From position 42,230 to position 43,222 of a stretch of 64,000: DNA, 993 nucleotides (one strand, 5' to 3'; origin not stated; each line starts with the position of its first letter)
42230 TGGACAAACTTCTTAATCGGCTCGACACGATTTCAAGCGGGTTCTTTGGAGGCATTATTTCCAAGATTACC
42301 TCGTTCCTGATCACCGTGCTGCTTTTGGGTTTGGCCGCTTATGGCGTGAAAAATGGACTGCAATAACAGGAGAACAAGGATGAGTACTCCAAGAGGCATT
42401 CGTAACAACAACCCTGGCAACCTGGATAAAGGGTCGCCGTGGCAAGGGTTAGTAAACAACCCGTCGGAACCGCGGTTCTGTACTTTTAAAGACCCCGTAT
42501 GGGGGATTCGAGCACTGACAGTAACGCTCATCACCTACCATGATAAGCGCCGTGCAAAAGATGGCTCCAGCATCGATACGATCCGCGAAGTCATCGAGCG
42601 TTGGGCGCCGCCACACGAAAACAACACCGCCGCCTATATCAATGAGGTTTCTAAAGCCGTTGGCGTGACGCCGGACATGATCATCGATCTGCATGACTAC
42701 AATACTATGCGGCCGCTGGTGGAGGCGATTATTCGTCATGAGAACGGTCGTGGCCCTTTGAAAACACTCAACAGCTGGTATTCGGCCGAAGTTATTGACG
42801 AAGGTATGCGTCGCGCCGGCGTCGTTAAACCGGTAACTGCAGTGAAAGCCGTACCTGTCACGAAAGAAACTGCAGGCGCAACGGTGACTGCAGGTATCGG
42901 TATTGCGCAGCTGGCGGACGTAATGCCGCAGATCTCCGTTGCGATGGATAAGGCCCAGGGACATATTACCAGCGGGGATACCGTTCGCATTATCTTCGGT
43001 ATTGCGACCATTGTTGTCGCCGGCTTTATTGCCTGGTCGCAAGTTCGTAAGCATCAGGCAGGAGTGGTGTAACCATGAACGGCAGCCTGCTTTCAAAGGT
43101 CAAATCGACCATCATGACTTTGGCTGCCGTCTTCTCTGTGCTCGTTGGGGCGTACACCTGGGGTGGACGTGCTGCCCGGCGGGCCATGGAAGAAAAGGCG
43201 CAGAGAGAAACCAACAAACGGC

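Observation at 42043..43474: Lysis cassette with an endolysin-like protein carrying a C-terminal transmembrane anchor, and a holin-like protein with C-terminal TM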

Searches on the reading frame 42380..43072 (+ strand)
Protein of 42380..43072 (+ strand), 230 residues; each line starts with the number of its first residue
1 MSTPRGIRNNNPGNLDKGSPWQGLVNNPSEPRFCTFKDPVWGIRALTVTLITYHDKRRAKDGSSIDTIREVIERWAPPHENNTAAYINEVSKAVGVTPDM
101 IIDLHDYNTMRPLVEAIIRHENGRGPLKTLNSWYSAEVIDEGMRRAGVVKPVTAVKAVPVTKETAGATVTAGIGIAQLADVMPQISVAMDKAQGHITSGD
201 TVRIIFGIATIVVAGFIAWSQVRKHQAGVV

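Call 3: search_protein_families(library=pfam, proteins=[window:42380-43072:+], max_evalue=1)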
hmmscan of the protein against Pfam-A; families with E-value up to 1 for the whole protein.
window:42380-43072:+ (230 aa): 2 families
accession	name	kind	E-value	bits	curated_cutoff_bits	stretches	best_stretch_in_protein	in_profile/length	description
PF19685.4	DUF6187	-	0.036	14.6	25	1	170-225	32-80/141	Family of unknown function (DUF6187)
PF18181.6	SLATT_1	-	0.44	11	26.3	1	204-226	53-75/122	SMODS and SLOG-associating 2TM effector domain 1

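Call 4: search_protein_families(library=phrogs, proteins=[window:42380-43072:+], max_evalue=0.01)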
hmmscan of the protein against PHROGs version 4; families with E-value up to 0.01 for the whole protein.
window:42380-43072:+ (230 aa): 5 families
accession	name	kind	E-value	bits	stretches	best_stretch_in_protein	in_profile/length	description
phrog_873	-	head and packaging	5.6e-87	294.3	1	1-223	352-575/1277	endolysin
phrog_7182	-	other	1.8e-21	77.1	1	5-124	659-782/1228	tail injection transglycosylase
phrog_2276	-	tail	6.2e-21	75.7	1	3-130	489-605/673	tail length tape measure protein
phrog_992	-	head and packaging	5.6e-17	62.6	1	6-127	166-278/764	head protein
phrog_7694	-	unknown function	4.7e-15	56.4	1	3-126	503-620/675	-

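Call 8: search_dna_similar(query=window:42380-43072:+, collection=phages, mode=protein, max_rows=60, rows=spread)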
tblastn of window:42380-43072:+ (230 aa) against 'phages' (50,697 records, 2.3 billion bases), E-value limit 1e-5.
Records with a match: 802; places in all: 808; records where one place covers at least 80% of the query: 182.
Best place of each record, by identity: >=99% 5; 95-99% 1; 90-95% 5; 80-90% 1; <60% 790.
By first word of the organism name: Salmonella 168; Escherichia 163; Pseudomonas 145; Vibrio 52; Aeromonas 26; Klebsiella 25; Proteus 22; Enterobacter 21; Providencia 18; Kayfunavirus 17; and 39 more.
By host as written in the record: - 108; Escherichia coli 73; Pseudomonas aeruginosa 38; Pseudomonas aeruginosa PA14 32; Salmonella enterica subsp. enterica serovar Typhi 30; Salmonella enterica subsp. enterica serovar Typhimurium 26; Salmonella enterica 20; Proteus mirabilis 16; and 255 more.
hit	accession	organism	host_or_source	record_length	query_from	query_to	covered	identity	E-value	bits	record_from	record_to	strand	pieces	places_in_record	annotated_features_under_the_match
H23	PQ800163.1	Klebsiella phage Kpn_R1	Klebsiella pneumoniae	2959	1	230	100%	99.1%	2e-136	411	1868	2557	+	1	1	record has no annotation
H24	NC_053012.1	Serratia phage JS26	Serratia sp. ATCC 39006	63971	1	230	100%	53.5%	1e-70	239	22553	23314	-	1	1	endolysin | Rz-like spanin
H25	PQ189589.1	Salmonella phage Salmp-p7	Salmonella enterica subsp. enterica ...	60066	4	228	98%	54.7%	2e-66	227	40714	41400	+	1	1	hypothetical protein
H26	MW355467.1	Salmonella phage vB_SenS_ER3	Salmonella enterica subsp. enterica ...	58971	4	228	98%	54.3%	3e-66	226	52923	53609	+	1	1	hypothetical protein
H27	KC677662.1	Salmonella phage iEPS5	Salmonella enterica serovar Typhimurium ...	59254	4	228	98%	54.3%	7e-66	225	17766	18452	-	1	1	lysis protein A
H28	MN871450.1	Serratia phage KpYy 1 41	Klebsiella pneumoniae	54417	4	228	98%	53.8%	1e-65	224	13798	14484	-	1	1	record has no annotation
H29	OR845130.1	Salmonella phage S.Typ Adana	Salmonella enterica subsp. enterica ...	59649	4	228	98%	53.8%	1e-65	224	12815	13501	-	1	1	record has no annotation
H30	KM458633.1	Chivirus chi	Salmonella enterica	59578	4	228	98%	53.8%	3e-65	224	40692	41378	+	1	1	38: hypothetical protein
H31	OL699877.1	Salmonella phage STM1 BHU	Salmonella enterica subsp. enterica ...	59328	4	228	98%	53.4%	2e-65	224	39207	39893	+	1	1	putative phosphoesterase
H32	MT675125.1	Providencia phage vB_PreS-Stilesk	Providencia rettgeri B0142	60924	4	228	98%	50.9%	6e-60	208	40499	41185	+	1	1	lysis protein A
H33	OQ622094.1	Aeromonas phage 13AC503A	Aeromonas caviae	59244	4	229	98%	48.9%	3e-54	192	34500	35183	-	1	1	hypothetical protein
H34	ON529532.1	Proteus phage RP6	Proteus mirabilis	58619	4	228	98%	47.2%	2e-53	189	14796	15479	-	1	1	putative lysis protein A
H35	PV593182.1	Staphylococcus phage SVV09-A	Staphylococcus ureilyticus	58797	4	228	98%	46.8%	8e-53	188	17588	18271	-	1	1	record has no annotation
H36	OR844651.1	Escherichia phage ECO103 4-12-1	Escherichia coli O103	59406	32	228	86%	52.9%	7e-53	188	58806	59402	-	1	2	record has no annotation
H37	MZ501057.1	Escherichia phage ChristophMerian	Escherichia coli K-12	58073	4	146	62%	48.3%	1e-30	124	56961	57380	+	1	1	endolysin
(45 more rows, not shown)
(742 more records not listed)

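Call 9: search_solved_structures(query=window:42380-43072:+, max_evalue=10, show_alignments=3)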
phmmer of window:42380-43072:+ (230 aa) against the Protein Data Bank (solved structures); distinct sequences matched with E-value up to 10: 5.
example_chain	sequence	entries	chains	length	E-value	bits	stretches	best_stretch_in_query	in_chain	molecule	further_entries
7q47_A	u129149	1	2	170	3.6e-56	193.7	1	2-153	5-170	Endolysin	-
9vvp_L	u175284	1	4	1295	7.8e-20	74.8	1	4-146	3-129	Gp29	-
1efp_A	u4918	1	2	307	0.74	12.8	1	137-209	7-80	PROTEIN (ELECTRON TRANSFER FLAVOPROTEIN)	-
7a24_z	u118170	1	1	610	0.86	12.5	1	131-187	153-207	GLDH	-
2cpf_A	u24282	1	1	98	1.7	11.6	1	146-204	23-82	RNA binding motif protein 19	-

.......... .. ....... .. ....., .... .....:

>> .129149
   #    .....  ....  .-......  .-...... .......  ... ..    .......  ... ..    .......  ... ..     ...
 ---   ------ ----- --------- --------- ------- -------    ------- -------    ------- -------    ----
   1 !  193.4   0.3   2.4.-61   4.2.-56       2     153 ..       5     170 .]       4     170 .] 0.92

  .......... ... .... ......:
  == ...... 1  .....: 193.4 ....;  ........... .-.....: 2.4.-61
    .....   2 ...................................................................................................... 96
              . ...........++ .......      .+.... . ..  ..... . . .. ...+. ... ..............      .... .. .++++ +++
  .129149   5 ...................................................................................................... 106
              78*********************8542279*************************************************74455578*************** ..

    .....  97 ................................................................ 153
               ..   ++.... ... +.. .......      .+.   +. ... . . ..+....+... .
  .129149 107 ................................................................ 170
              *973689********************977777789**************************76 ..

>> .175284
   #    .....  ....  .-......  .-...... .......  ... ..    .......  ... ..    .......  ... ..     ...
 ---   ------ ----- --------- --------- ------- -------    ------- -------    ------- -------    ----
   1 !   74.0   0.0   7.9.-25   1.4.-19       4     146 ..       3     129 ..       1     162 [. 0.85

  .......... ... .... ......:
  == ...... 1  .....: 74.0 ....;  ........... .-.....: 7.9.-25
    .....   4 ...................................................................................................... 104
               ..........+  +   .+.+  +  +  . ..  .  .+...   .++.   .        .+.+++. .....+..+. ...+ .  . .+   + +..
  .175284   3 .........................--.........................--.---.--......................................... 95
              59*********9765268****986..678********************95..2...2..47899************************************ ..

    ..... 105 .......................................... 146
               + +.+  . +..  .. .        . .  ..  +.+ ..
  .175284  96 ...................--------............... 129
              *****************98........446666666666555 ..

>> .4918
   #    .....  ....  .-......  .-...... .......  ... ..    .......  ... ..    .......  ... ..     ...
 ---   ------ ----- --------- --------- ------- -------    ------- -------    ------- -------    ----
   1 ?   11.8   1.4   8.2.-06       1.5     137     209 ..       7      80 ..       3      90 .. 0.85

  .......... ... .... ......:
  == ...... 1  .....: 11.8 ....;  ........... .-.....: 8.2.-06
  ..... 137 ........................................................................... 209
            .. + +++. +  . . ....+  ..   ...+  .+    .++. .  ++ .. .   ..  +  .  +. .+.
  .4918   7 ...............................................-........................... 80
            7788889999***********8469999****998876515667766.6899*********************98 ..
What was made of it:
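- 42380..42838 (+): Endolysin catalytic domain (residues 1-153). It is an Enc34-type (PHA02564) all-helical lysozyme-like fold with W75, Y86 and catalytic E121. phmmer against PDB 7Q47 gives E=3.6e-56 (call 9).
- On Enc34-type (PHA02564) endolysins with C-terminal TMD: phmmer gives E=3.6e-56 over residues 2-153 (call 9).
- The same catalytic domain occurs inside internal virion proteins, tape-measure proteins, head proteins and an 'injection transglycosylase' (PHROG hits in call 4; tblastn hits to Kayfunavirus gp16-like proteins and an epsilon15 head protein in call 8; PDB 9vvp Gp29 in call 9).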

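Call 10: search_protein_families(library=ncbifam, proteins=[window:42380-43072:+], max_evalue=1)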
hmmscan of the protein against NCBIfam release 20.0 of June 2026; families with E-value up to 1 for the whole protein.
window:42380-43072:+ (230 aa): 0 families

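Call 30: get_annotated_region(hit=H30, flank=2500)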
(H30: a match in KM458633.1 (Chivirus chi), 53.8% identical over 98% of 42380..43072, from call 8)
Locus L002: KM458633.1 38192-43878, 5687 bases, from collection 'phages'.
description: Salmonella phage Chi, complete genome.
organism: Chivirus chi (NCBI taxid 1541887)
taxonomy: Viruses; Duplodnaviria; Heunggongvirae; Uroviricota; Caudoviricetes; Casjensviridae; Chivirus
host: Salmonella enterica; source: -; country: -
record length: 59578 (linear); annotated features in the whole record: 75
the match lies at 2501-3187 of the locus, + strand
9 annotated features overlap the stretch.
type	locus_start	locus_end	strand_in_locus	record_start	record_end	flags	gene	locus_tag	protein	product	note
CDS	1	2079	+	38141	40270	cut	36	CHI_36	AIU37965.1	hypothetical protein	gp36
CDS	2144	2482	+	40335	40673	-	37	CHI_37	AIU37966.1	hypothetical protein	gp37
CDS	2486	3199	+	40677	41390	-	38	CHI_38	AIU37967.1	hypothetical protein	gp38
CDS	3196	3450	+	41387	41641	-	39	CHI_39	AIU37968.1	hypothetical protein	gp39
CDS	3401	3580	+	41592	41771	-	40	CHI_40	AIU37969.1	hypothetical protein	gp40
CDS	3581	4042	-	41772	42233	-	41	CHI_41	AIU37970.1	hypothetical protein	gp41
CDS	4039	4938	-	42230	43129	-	42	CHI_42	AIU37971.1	ninC-like protein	gp42; phage lambda ninC-like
CDS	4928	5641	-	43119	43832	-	43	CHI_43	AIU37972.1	hypothetical protein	gp43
CDS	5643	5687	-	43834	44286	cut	44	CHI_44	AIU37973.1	hypothetical protein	gp44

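Call 31: get_annotated_region(hit=H24, flank=2500)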
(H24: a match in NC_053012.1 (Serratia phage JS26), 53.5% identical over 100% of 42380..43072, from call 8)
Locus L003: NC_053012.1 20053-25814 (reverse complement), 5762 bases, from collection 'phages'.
description: Serratia phage JS26, complete genome.
organism: Serratia phage JS26 (NCBI taxid 2315217)
taxonomy: Viruses; Duplodnaviria; Heunggongvirae; Uroviricota; Caudoviricetes; Casjensviridae; Dunedinvirus; Dunedinvirus JS26
host: Serratia sp. ATCC 39006; source: -; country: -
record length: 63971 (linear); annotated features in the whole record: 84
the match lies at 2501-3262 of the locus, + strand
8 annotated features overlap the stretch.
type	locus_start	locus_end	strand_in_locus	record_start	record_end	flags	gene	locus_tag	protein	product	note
CDS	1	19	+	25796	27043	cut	-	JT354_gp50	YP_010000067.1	hypothetical protein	-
CDS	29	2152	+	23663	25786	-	-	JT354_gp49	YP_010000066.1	hypothetical protein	-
CDS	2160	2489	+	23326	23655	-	-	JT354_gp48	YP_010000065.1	hypothetical protein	-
CDS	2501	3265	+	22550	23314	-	-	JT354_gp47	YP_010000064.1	endolysin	-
CDS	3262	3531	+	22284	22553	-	-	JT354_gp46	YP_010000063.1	Rz-like spanin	-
CDS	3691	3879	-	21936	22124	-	-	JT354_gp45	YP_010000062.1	hypothetical protein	-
CDS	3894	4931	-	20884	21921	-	-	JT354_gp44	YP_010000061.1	hypothetical protein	-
CDS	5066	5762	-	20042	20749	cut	-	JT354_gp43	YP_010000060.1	phosphoadenosine phosphosulfate reductase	-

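Call 63: find_homologous_proteins(query=window:42380-43072:+, max_evalue=1e-10)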
Query window:42380-43072:+ (230 aa): 1475 proteins with E <= 1e-10 among 2043 candidates; the best 120 are listed.
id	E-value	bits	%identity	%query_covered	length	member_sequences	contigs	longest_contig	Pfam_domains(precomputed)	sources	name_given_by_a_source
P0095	2.3e-148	510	99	100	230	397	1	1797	-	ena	-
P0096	1.3e-136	472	88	100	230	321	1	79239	-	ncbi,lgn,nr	ncbi:hypothetical protein JXG18_004216 [Salmonella enterica subsp. enterica serovar Panama]|nr:hypot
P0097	2.2e-136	471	90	100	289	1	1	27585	-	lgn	-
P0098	1.3e-134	465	88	100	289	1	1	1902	-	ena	-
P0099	2.0e-134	464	87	100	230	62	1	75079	-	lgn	-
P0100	6.3e-134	463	87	100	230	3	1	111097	-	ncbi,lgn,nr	ncbi:hypothetical protein L7Q82_003843 [Cronobacter sakazakii]|nr:hypothetical protein [Cronobacter 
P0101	7.8e-134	463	86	100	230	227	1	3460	-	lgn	-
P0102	1.7e-132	458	87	100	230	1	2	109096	-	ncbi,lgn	ncbi:hypothetical protein ACOZ2G_003863 [Cronobacter sakazakii]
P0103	2.0e-132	458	87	100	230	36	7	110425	-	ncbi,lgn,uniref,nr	ncbi:hypothetical protein [Cronobacter sakazakii]|uniref:hypothetical protein n=1 Tax=Cronobacter sa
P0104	2.1e-132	458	87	100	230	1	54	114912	-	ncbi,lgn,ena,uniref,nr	ncbi:hypothetical protein G9X50_20080 [Cronobacter sakazakii]|uniref:hypothetical protein n=1 Tax=Cr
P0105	8.0e-132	456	86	100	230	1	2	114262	-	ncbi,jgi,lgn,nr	ncbi:hypothetical protein ACTV1P_003976 [Cronobacter malonaticus]|nr:hypothetical protein [Cronobact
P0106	8.0e-132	456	86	100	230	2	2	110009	-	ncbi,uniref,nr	ncbi:hypothetical protein [Cronobacter sakazakii]|uniref:hypothetical protein n=1 Tax=Cronobacter sa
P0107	9.0e-132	456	86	100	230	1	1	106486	-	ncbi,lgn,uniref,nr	ncbi:hypothetical protein [Cronobacter sakazakii]|uniref:hypothetical protein n=1 Tax=Cronobacter sa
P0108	1.1e-131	456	87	100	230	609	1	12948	-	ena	-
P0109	1.1e-131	455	86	100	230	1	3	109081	-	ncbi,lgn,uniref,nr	ncbi:hypothetical protein SMY33_003902 [Cronobacter malonaticus]|uniref:hypothetical protein n=1 Tax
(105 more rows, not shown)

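Call 76: predict_structure(alignment_id=A5)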
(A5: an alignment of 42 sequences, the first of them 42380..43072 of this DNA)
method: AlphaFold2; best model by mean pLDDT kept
length: 230 residues; sequences in the alignment: 42
mean_pLDDT: 73.5   pTM: 0.61
mean pLDDT of the five models: 73.5, 71.4, 69.9, 68.0, 65.6
residues with pLDDT >= 90: 77; 70-90: 53; 50-70: 54; < 50: 46
segments of 3 or more residues with pLDDT < 50: 156-186, 191-200
pLDDT, mean of each block of 10 residues (from residue 1): 60 60 73 81 90 90 93 86 92 96 95 94 86 92 92 55 41 41 48 44 59 65 56
secondary structure, 60 per line:
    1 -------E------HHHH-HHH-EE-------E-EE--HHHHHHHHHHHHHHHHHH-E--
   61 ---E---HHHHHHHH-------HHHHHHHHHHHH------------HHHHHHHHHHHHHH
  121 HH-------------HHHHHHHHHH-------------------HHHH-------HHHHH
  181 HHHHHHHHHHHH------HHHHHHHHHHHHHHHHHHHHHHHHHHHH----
elements in order: H15-18 H39-56 H68-75 H83-94 H107-122 H136-145 H165-168 H176-192 H199-226
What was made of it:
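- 42380..42838 (+): The AF2 pLDDT is 86-96 over residues 40-150 (call 76).
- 42854..43072 (+): Endolysin C-terminal membrane module (residues 159-230 plus stop). It comprises the PVTKET motif, an Ala/Gly/Thr-rich segment, an amphipathic helix (about 176-192), a loop, a TM helix (199-226, nt 42974-43057) and the basic tail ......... AF2 helices at 176-192 and 199-226: call 76.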

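Call 80: fold_search(model_id=the predicted structure, library=pdb)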
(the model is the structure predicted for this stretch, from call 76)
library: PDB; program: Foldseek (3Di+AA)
matches with E <= 10: 51; with E <= 0.001: 2
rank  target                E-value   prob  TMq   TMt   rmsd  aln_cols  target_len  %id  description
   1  7q47_B                1.5e-15  1.00  0.58  0.83   3.3       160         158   60  Endolysin from bacteriophage Enc34, catalytic domain (released 2021-11-17)
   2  7q47_A                6.0e-14  1.00  0.57  0.78   3.6       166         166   60  Endolysin from bacteriophage Enc34, catalytic domain (released 2021-11-17)
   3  6gfn                  2.3e-01  0.12  0.18  0.17  12.4       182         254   18  METTL16 MTase domain (released 2018-09-19)
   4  9o0g_B                3.7e-01  0.44  0.22  0.09  13.4       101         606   20  CryoEM structure of M. mazei topoisomerase VI(A-E342Q)-minicircle DNA complex in cleavage state (released 2026-02-25)
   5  1mu5                  5.4e-01  0.41  0.23  0.12  13.3       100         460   18  Structure of topoisomerase subunit (released 2003-01-07)
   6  1z59                  6.4e-01  0.35  0.24  0.13  13.7       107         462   19  Topoisomerase VI-B, ADP-bound monomer form (released 2005-06-14)
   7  9o0g_D                6.4e-01  0.30  0.21  0.09  13.4       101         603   20  CryoEM structure of M. mazei topoisomerase VI(A-E342Q)-minicircle DNA complex in cleavage state (released 2026-02-25)
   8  2hkj                  6.8e-01  0.35  0.24  0.13  13.6       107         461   19  Topoisomerase VI-B bound to radicicol (released 2006-08-29)
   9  1z5a_B                8.5e-01  0.14  0.22  0.13  13.8       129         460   16  Topoisomerase VI-B, ADP-bound dimer form (released 2005-06-14)
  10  9o8z_D                1.3e+00  0.18  0.22  0.10  14.3       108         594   18  CryoEM structure of M. mazei topoisomerase VI-minicircle DNA complex in partially unfolded transducer state (released 2026-02-25)
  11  8fvu_B                2.2e+00  0.06  0.15  0.05  13.7       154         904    8  Cryo-EM structure of human Needle/NAIP/NLRC4 (R288A) (released 2024-01-03)
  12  8so5_G                3.3e+00  0.02  0.12  0.14  15.7       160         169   10  Crystal structure of the engineered quorum quenching acylase MacQ variant M1 - acylated form (released 2024-04-03)
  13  3lah_A                3.5e+00  0.07  0.15  0.18  15.1       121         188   17  Structural insights into the molecular mechanism of H-NOX activation (released 2010-03-16)
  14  6bl6_A                3.5e+00  0.07  0.16  0.08  11.3       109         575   10  Crystallization of lipid A transporter MsbA from Salmonella typhimurium (released 2019-01-09)
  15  9g5c_L                3.5e+00  0.03  0.15  0.19  17.4       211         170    8  Assembly intermediate of human mitochondrial ribosome small subunit (State B) (released 2025-04-23)
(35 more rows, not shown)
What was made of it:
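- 42380..42838 (+): Foldseek gives 7q47_B at E=1.5e-15, TMt 0.83, 60% identity (call 80).
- On Enc34-type (PHA02564) endolysins with C-terminal TMD: Foldseek gives E=1.5e-15, TMt 0.83, 60% identity (call 80).
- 7Q47 matches at E=3.6e-56 (call 9) and Foldseek TMt 0.83 (call 80).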

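Call 81: search_dna_similar(query=window:42380-43072:+, collection=plasmids, mode=protein, max_rows=30, rows=spread)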
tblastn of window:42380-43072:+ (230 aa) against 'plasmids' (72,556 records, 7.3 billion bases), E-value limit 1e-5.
Records with a match: 947; places in all: 951; records where one place covers at least 80% of the query: 748.
Best place of each record, by identity: >=99% 210; 95-99% 96; 90-95% 272; 80-90% 141; 60-80% 42; <60% 186.
By first word of the organism name: Klebsiella 362; Escherichia 325; Enterobacter 98; Salmonella 61; Citrobacter 32; Shigella 15; Cronobacter 9; Pantoea 8; Providencia 5; Ralstonia 5; and 18 more.
By predicted mobility (MOB-suite, as given by PLSDB): non-mobilizable 911; conjugative 26; mobilizable 10.
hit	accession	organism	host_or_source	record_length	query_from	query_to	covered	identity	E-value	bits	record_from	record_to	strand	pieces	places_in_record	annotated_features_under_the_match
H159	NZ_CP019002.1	Escherichia coli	Homo sapiens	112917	1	230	100%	100.0%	1e-130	412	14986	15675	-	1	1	hypothetical protein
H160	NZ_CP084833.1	Klebsiella pneumoniae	Water,Whole organism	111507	1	230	100%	99.6%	2e-130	412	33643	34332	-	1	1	membrane protein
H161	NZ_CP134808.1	Klebsiella pneumoniae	Homo sapiens,culture,urine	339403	1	230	100%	99.6%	2e-130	412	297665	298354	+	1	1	membrane protein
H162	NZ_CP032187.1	Klebsiella pneumoniae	-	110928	1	230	100%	99.1%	3e-130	411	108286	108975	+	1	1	membrane protein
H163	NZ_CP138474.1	Klebsiella pneumoniae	Homo sapiens,pure culture,rectal swab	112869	1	230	100%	99.1%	3e-130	411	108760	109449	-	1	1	membrane protein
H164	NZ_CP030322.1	Klebsiella pneumoniae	Homo sapiens,Physical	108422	1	230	100%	99.1%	1e-129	410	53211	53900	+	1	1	membrane protein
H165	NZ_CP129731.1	Klebsiella pneumoniae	Homo sapiens,whole organism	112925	1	230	100%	99.1%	1e-129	410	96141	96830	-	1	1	membrane protein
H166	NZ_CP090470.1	Klebsiella pneumoniae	Homo sapiens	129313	1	230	100%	98.7%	1e-129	410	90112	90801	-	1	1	membrane protein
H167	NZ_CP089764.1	Klebsiella pneumoniae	Homo sapiens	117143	1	230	100%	98.3%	4e-129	408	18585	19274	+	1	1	hypothetical protein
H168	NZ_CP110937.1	Klebsiella pneumoniae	Homo sapiens,bronchoaspirate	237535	1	230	100%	98.3%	1e-128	407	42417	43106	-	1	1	membrane protein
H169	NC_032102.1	Enterobacter cloacae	-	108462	1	230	100%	90.9%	1e-121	387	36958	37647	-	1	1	membrane protein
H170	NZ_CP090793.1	Enterobacter hormaechei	Homo sapiens,Pure culture,blood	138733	1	230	100%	90.9%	1e-121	387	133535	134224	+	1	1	membrane protein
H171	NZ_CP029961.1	Salmonella enterica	-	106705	1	230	100%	90.4%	1e-121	387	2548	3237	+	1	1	hypothetical protein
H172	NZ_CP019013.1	Escherichia coli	Homo sapiens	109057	1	230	100%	90.4%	1e-119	381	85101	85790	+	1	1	hypothetical protein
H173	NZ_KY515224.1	Escherichia coli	-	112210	1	230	100%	90.4%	1e-119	381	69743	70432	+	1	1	hypothetical protein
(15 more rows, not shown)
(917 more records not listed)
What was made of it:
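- Closest known: Enc34 ORF39 endolysin. Different: Here it is found in at least 748 plasmid records (call 81).
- Checked: 748 plasmid records encode a full-length homologue of the endolysin (call 81).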

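Call 99: search_protein_families(library=padloc, proteins=[window:42380-43072:+], max_evalue=0.01)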
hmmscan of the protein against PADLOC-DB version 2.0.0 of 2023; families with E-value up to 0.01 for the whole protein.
window:42380-43072:+ (230 aa): 0 families
